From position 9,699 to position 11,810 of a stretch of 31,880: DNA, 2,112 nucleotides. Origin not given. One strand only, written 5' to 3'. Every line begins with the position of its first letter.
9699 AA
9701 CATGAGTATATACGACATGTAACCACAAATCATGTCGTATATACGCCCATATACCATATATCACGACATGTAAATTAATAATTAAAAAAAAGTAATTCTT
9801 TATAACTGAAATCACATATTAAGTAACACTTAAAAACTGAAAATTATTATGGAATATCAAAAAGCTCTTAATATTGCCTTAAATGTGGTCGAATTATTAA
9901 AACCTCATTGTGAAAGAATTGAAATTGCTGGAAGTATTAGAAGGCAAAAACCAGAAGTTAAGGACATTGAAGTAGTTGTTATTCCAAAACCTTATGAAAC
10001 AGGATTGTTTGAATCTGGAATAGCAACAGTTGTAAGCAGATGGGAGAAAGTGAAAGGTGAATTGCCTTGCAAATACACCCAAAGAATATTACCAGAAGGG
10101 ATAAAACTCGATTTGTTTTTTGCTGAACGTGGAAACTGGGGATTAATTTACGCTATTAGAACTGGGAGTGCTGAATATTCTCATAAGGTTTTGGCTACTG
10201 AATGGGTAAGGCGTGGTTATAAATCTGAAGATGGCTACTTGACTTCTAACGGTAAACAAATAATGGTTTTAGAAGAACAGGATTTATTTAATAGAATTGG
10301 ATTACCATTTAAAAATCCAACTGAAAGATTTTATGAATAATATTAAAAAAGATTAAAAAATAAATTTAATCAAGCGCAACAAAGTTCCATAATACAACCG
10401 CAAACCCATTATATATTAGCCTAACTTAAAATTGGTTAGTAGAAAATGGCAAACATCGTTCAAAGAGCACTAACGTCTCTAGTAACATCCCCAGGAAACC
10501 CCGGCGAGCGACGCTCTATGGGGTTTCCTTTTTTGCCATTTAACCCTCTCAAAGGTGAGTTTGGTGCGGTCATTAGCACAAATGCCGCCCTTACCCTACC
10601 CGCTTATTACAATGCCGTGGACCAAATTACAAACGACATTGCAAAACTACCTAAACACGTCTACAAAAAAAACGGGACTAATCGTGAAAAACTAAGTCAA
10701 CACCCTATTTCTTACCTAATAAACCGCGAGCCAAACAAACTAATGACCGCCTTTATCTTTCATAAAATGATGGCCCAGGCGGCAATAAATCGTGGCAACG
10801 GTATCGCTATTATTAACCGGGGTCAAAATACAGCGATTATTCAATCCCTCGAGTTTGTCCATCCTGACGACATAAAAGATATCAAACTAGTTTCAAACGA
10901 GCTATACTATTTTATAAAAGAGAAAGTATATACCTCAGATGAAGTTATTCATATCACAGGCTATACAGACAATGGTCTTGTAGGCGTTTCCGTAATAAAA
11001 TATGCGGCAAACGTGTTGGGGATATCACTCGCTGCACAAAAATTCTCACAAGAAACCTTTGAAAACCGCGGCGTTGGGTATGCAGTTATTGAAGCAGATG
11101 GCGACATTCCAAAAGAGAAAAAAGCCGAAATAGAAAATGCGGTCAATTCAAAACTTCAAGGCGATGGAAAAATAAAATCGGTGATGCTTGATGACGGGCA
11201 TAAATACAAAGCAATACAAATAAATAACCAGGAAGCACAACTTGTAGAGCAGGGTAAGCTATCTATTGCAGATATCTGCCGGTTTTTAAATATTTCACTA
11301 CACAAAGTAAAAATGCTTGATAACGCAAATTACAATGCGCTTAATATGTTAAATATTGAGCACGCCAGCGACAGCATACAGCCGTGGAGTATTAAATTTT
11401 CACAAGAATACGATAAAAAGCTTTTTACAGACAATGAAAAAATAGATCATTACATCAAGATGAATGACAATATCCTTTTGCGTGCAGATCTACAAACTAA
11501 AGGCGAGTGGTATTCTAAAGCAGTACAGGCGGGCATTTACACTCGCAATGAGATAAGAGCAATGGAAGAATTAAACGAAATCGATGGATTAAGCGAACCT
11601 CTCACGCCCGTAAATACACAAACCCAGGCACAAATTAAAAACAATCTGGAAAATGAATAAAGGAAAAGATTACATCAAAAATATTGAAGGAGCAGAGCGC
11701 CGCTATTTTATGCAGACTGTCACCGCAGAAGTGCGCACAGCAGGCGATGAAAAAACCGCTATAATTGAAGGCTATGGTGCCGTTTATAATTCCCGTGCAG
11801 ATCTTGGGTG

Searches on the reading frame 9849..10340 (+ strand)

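Call 9: search_protein_families(library=pfam, proteins=[window:9849-10340:+], max_evalue=0.01)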
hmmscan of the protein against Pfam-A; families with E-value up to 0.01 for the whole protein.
window:9849-10340:+ (163 aa): 1 family
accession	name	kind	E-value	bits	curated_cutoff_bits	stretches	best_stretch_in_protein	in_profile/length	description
PF14791.11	DNA_pol_B_thumb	-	0.00071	19.8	25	1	105-160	6-62/63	DNA polymerase beta thumb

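Call 76: search_protein_families(library=phrogs, proteins=[window:9849-10340:+], max_evalue=0.00001)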
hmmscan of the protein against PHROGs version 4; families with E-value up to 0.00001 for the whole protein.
window:9849-10340:+ (163 aa): 0 families

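Call 77: search_protein_families(library=ncbifam, proteins=[window:9849-10340:+], max_evalue=0.001)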
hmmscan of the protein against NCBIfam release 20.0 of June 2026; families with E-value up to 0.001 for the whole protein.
window:9849-10340:+ (163 aa): 0 families

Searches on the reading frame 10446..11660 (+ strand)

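Call 9: search_protein_families(library=pfam, proteins=[window:10446-11660:+], max_evalue=0.01)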
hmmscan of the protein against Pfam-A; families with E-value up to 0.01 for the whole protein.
window:10446-11660:+ (404 aa): 1 family
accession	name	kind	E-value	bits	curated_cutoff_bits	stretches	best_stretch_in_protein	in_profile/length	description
PF04860.17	Phage_portal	-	8.9e-76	255.5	39.1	1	52-374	1-320/321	Phage portal protein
